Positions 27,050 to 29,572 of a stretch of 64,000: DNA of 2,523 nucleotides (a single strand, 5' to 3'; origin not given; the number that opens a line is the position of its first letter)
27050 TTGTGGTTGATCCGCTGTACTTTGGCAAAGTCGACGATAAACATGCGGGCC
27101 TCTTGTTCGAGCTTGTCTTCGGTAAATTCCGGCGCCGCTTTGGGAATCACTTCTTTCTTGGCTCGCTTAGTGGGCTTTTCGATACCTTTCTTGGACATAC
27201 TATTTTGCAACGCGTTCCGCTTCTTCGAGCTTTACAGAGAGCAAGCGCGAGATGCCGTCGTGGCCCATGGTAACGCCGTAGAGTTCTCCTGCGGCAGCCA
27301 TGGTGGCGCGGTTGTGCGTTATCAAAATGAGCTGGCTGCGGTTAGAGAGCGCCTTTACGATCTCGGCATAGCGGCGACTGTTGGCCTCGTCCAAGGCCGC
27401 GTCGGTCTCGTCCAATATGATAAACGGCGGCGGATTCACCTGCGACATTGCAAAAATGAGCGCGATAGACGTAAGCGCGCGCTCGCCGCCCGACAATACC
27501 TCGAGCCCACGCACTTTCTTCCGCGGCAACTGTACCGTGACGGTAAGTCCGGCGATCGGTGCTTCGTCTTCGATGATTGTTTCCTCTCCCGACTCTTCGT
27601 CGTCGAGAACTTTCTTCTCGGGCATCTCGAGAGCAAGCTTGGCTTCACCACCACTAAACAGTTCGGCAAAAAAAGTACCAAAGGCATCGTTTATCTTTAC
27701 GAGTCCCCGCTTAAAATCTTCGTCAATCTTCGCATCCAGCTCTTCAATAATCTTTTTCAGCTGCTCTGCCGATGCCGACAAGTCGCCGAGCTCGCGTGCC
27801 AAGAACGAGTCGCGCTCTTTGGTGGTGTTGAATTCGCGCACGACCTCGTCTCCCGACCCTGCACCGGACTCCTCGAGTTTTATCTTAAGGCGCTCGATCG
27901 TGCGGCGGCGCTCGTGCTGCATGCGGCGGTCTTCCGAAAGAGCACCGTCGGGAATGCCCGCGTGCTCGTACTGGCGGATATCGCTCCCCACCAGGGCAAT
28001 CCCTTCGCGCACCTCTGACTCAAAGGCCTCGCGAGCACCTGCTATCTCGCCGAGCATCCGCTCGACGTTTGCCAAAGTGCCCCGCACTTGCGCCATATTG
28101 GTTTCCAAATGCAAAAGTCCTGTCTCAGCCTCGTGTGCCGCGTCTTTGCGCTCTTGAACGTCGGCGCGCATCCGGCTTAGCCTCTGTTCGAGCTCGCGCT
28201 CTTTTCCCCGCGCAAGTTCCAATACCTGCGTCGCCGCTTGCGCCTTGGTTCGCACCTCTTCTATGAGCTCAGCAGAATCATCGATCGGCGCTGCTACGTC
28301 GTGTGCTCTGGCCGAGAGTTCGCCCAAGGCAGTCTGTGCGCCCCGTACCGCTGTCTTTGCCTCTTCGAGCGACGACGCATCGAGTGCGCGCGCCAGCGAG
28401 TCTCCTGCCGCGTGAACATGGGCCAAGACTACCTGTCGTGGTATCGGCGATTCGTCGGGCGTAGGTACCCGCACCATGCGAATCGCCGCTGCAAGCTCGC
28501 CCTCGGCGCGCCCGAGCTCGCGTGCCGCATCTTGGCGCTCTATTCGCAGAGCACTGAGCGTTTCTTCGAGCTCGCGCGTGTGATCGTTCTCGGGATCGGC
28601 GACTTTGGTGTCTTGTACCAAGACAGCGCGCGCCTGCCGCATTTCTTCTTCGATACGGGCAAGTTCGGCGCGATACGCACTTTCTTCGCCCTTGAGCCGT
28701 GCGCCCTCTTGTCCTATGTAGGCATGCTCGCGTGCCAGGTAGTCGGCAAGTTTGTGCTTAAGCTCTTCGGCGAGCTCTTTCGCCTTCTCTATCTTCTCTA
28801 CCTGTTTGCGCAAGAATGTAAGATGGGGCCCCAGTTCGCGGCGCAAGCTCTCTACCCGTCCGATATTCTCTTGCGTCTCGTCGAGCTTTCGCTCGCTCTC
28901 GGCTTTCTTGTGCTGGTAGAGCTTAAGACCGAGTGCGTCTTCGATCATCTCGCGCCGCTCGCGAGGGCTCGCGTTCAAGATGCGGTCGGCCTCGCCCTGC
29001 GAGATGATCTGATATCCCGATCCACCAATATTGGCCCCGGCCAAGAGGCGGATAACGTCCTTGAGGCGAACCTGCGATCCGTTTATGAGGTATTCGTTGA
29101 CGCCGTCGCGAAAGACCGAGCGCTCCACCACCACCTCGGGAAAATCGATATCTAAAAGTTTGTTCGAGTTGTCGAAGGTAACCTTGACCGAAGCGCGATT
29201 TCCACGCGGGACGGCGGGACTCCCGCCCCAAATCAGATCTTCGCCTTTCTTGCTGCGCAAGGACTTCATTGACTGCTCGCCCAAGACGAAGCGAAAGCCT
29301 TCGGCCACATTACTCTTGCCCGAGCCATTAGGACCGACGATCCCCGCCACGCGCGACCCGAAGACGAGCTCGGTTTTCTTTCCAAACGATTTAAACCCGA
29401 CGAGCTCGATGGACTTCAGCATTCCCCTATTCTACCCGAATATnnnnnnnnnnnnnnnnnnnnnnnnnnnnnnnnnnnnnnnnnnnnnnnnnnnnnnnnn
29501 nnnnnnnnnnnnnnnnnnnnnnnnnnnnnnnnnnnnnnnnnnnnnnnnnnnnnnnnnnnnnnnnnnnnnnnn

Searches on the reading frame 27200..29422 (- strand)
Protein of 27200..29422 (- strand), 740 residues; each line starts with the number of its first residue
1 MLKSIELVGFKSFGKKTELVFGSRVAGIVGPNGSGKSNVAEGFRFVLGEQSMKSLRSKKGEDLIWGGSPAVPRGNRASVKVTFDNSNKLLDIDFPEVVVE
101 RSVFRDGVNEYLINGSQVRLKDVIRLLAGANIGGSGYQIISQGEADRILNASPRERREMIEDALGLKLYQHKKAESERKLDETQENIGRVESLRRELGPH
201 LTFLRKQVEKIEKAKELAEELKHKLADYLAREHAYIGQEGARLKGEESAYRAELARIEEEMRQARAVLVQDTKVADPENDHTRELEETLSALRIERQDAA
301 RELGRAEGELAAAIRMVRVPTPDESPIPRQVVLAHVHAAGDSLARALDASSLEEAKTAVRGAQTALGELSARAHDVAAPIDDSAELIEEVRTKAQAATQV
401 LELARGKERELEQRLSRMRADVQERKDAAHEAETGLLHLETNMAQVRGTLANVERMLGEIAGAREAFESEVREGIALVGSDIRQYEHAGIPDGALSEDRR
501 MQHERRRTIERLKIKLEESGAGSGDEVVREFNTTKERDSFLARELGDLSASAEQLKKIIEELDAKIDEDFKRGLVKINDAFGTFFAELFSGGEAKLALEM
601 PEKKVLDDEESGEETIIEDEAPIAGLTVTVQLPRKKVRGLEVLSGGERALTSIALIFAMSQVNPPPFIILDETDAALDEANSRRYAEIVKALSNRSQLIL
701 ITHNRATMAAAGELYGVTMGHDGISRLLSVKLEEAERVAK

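Call 42: search_protein_families(library=pfam, proteins=[window:27200-29422:-], max_evalue=0.001)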
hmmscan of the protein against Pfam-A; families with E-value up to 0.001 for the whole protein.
window:27200-29422:- (740 aa): 5 families
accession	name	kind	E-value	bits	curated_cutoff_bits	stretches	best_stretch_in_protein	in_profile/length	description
PF02463.25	SMC_N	-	3.5e-64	216.7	40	1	1-725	1-219/220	RecF/RecN/SMC N terminal domain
PF13476.12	AAA_23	-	2e-14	55.1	27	1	4-223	1-195/201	AAA domain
PF13304.12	AAA_21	-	9.9e-11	42.7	27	2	26-55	2-34/304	AAA domain, putative AbiEii toxin, Type IV TA system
PF13175.12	AAA_15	-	3.4e-05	24.1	32.1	1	1-65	1-55/374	AAA ATPase domain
PF00005.33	ABC_tran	-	4.3e-05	24.6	25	0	24-40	12-28/137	ABC transporter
